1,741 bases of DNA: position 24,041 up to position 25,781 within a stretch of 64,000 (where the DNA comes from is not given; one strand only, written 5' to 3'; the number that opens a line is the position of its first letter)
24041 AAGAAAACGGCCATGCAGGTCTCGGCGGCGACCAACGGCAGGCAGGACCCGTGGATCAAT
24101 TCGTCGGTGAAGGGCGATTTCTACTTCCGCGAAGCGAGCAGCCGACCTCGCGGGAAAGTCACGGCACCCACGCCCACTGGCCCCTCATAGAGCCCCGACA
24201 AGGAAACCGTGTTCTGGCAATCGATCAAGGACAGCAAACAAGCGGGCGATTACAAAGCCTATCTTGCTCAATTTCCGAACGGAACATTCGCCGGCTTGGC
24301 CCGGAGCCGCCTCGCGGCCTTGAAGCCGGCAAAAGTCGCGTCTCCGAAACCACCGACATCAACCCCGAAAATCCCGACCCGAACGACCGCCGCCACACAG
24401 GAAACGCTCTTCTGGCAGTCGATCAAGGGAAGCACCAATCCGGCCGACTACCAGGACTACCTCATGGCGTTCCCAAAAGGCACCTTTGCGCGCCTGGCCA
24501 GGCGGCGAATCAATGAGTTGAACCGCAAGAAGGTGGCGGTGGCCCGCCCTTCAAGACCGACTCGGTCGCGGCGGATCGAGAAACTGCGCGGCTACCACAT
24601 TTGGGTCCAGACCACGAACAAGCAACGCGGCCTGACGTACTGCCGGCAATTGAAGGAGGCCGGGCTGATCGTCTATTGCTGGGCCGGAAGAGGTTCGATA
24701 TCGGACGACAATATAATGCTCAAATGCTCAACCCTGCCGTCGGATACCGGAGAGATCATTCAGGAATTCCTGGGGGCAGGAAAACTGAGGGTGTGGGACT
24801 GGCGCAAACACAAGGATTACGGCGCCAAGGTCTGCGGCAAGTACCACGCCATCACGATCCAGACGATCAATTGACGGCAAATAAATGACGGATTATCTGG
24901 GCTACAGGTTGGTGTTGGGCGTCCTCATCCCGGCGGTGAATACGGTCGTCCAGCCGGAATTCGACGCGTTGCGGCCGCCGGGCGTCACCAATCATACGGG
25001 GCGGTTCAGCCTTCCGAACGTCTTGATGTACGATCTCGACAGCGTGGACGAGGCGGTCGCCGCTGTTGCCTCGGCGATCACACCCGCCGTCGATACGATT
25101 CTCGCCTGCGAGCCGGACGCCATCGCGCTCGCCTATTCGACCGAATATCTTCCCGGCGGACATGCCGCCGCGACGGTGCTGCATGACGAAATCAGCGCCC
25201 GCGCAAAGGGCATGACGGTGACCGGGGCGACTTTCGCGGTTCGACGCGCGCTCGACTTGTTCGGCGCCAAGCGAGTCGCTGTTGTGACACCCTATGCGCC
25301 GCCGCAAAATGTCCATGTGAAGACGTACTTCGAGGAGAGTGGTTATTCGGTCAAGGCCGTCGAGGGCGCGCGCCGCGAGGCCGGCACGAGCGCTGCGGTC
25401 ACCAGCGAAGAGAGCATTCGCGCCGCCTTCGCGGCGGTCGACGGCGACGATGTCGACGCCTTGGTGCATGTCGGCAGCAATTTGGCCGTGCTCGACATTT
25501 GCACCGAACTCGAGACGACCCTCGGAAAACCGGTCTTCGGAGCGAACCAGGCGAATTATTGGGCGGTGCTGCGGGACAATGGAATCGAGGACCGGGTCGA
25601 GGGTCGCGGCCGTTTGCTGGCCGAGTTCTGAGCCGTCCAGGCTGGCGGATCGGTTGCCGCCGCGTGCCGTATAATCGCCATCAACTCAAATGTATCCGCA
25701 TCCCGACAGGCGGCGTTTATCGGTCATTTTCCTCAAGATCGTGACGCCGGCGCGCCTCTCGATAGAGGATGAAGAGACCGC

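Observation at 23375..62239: Three dispersed paralogous exported orthocaspase genes share a catalytic domain and a ~40-aa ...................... module but carry different C-terminal modules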

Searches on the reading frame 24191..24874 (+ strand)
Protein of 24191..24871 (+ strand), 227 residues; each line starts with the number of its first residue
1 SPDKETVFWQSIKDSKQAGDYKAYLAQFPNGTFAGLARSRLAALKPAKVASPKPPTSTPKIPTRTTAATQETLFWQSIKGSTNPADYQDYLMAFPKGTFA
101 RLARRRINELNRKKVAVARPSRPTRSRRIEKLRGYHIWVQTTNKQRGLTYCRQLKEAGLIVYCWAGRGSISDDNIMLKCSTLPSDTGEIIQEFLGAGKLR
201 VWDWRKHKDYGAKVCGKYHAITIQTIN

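Call 7: search_protein_families(library=pfam, proteins=[window:24191-24871:+], max_evalue=0.1)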
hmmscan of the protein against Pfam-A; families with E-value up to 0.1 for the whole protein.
window:24191-24871:+ (227 aa): 1 family
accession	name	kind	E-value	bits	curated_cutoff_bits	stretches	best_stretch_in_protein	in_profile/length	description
PF13796.11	Sensor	-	0.062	13.8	28.2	0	33-77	46-90/162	Putative sensor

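Call 9: search_protein_families(library=ncbifam, proteins=[window:24191-24871:+], max_evalue=0.1)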
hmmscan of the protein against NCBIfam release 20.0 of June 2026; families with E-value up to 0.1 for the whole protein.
window:24191-24871:+ (227 aa): 0 families

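Call 30: find_encoding_contigs(protein=window:24209-24874:+, flank=2500, max_places=8)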
Protein window:24209-24874:+ (221 aa): 18 contigs read that carry it; 8 places shown.
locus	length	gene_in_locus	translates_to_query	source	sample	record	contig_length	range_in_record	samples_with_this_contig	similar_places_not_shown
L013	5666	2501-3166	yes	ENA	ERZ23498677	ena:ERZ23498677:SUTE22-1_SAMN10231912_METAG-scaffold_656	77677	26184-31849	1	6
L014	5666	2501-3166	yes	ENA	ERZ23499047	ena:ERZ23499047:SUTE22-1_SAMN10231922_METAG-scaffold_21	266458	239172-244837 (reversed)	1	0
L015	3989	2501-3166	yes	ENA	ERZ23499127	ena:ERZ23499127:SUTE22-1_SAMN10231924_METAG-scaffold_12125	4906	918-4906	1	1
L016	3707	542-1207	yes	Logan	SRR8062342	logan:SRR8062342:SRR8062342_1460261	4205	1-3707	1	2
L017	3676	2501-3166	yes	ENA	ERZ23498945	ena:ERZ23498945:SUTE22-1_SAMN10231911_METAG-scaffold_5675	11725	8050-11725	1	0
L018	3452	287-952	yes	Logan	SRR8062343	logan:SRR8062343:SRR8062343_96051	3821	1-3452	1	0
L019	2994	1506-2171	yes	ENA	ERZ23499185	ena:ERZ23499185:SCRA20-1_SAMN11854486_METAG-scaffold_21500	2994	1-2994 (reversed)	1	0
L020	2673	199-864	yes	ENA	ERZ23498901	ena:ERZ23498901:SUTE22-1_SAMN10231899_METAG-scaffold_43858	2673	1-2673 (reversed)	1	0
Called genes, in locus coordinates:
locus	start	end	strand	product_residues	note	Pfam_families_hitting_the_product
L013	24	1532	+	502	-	PF07690:MFS_1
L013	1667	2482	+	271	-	PF12770:CHAT (weak), PF00656:Peptidase_C14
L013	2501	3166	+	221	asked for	-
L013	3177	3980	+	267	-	-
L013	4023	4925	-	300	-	PF00892:EamA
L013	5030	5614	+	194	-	PF02627:CMD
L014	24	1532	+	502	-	PF07690:MFS_1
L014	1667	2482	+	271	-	PF12770:CHAT (weak), PF00656:Peptidase_C14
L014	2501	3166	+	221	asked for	-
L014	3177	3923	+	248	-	PF17645:Amdase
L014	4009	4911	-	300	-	PF00892:EamA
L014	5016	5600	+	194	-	PF02627:CMD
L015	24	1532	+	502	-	PF07690:MFS_1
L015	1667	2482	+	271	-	PF12770:CHAT (weak), PF00656:Peptidase_C14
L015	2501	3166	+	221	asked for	-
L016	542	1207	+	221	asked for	-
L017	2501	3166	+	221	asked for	-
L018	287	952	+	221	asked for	-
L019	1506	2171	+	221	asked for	-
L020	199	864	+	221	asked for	-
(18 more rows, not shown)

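Call 51: predict_structure(alignment_id=A5)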
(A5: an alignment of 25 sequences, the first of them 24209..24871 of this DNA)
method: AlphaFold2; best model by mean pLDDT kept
length: 221 residues; sequences in the alignment: 25
mean_pLDDT: 85.0   pTM: 0.46
mean pLDDT of the five models: 85.0, 83.4, 82.5, 81.4, 80.1
residues with pLDDT >= 90: 117; 70-90: 73; 50-70: 21; < 50: 10
segments of 3 or more residues with pLDDT < 50: 112-115
pLDDT, mean of each block of 10 residues (from residue 1): 93 97 96 91 52 66 94 95 96 97 80 49 89 93 93 92 85 83 88 85 77 82 60
secondary structure, 60 per line:
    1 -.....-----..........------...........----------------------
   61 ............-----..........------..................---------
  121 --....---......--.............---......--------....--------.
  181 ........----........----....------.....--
elements in order: H2-6 H12-21 H28-38 H61-72 H78-87 H94-111 H123-126 E130-135 H138-150 E154-159 E168-171 H180-188 E193-197 H205-208 E215-219

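Call 54: fold_search(model_id=the predicted structure, library=pdb)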
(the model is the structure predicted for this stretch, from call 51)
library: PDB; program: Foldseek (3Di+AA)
matches with E <= 10: 174; with E <= 0.001: 0
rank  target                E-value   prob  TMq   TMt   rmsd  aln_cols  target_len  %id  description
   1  3qky                  1.6e-01  0.63  0.16  0.14  16.3       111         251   14  Crystal structure of Rhodothermus marinus BamD (released 2011-04-20)
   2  9hiv_D                2.0e-01  0.69  0.17  0.19  12.1       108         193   21  BamADG components of the Bacteroides thetaiotaomicron BAM machinery (released 2025-08-27)
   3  5ayw_D                3.9e-01  0.84  0.20  0.21  12.2       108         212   14  Structure of a membrane complex (released 2016-02-24)
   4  9cnx_D                4.1e-01  0.66  0.18  0.18  12.9       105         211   15  CryoEM structure of BAM in complex with the PTB1 closed-state inhibitor (in DDM detergent) (released 2024-12-25)
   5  2xev_A                4.1e-01  0.25  0.15  0.25  14.3       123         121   16  Crystal structure of the TPR domain of Xanthomonas campestris ybgF (released 2010-09-15)
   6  9h85_D                4.9e-01  0.57  0.17  0.17  12.5       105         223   15  BAM-hinge (GSGS) (released 2025-10-22)
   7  6lyq_D                5.2e-01  0.80  0.20  0.21  12.1       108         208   14  Structure of the BAM complex (released 2021-01-06)
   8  5efr                  5.2e-01  0.41  0.18  0.11  14.1       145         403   12  Crystal Structure of a BamA-BamD fusion (released 2016-01-27)
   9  7nri_D                5.2e-01  0.38  0.18  0.19  13.5       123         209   14  Structure of the darobactin-bound E. coli BAM complex (BamABCDE) (released 2021-04-21)
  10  7ri5_D                5.5e-01  0.69  0.19  0.20  12.3       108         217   14  Structure of a BAM in MSP1E3D1 nanodiscs at 4 Angstrom resolution (released 2021-12-22)
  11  9co0_D                5.9e-01  0.77  0.20  0.22  12.1       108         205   14  CryoEM structure of BAM in complex with the PTB2 open-state inhibitor (in SMA nanodisc) (released 2024-12-25)
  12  2xev_C                5.9e-01  0.28  0.17  0.28  13.5       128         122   18  Crystal structure of the TPR domain of Xanthomonas campestris ybgF (released 2010-09-15)
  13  2xev_B                7.4e-01  0.25  0.17  0.27  13.6       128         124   17  Crystal structure of the TPR domain of Xanthomonas campestris ybgF (released 2010-09-15)
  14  3tgo_A                8.3e-01  0.60  0.20  0.20  12.2       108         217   15  Crystal structure of the E. coli BamCD complex (released 2011-09-28)
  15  6v05_D                9.9e-01  0.25  0.17  0.17  13.3       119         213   15  Cryo-EM structure of a substrate-engaged Bam complex (released 2020-06-10)
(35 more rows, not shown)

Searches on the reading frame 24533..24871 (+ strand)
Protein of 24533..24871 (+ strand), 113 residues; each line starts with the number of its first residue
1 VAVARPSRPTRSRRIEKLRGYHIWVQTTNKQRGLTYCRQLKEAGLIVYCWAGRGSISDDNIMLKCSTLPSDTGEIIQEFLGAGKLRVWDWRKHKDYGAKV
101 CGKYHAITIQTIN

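Call 50: search_protein_families(library=pfam, proteins=[window:24533-24871:+], max_evalue=1)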
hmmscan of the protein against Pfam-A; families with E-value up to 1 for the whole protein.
window:24533-24871:+ (113 aa): 0 families

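Call 68: search_solved_structures(query=window:24563-24871:+, max_evalue=10)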
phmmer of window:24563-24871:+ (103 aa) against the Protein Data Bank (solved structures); distinct sequences matched with E-value up to 10: 9.
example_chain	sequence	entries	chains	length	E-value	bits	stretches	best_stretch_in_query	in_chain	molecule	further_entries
2z59_A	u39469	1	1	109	0.0064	20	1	16-82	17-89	Protein ADRM1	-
6oi4_A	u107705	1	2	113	0.0073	19.8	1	16-82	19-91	Proteasomal ubiquitin receptor ADRM1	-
5v1y_A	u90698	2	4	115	0.0077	19.7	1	16-82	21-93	Proteasomal ubiquitin receptor ADRM1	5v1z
5irs_A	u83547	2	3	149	0.016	18.7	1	16-82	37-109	Proteasomal ubiquitin receptor ADRM1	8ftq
2r2y_A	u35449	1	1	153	0.016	18.7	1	16-82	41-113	Protein ADRM1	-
2nbv_A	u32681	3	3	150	0.016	18.7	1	16-82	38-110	Proteasomal ubiquitin receptor ADRM1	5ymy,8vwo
6co4_A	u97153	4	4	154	0.017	18.6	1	16-82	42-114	Proteasomal ubiquitin receptor ADRM1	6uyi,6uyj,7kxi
9jvt_v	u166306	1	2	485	0.037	17.5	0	37-81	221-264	Villin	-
9jus_v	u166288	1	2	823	0.12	15.9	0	37-81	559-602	villin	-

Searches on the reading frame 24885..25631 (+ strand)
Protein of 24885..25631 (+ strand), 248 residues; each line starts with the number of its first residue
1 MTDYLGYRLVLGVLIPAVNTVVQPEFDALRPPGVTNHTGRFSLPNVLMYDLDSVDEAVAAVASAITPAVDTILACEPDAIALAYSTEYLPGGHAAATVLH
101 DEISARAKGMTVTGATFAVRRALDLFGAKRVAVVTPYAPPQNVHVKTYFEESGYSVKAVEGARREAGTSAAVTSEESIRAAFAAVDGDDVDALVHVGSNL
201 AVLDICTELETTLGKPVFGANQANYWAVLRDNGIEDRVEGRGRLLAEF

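Call 50: search_protein_families(library=pfam, proteins=[window:24885-25631:+], max_evalue=1)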
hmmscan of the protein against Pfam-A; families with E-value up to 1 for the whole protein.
window:24885-25631:+ (248 aa): 3 families
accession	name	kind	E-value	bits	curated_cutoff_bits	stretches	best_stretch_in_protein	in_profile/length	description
PF17645.6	Amdase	-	8.1e-17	62.1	25.9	1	12-245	2-228/228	Arylmalonate decarboxylase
PF03458.18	Gly_transporter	-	0.13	12.6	23.5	1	110-135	11-36/78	Glycine transporter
PF03698.18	UPF0180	-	0.25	12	25.4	1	145-178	12-45/77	Uncharacterised protein family (UPF0180)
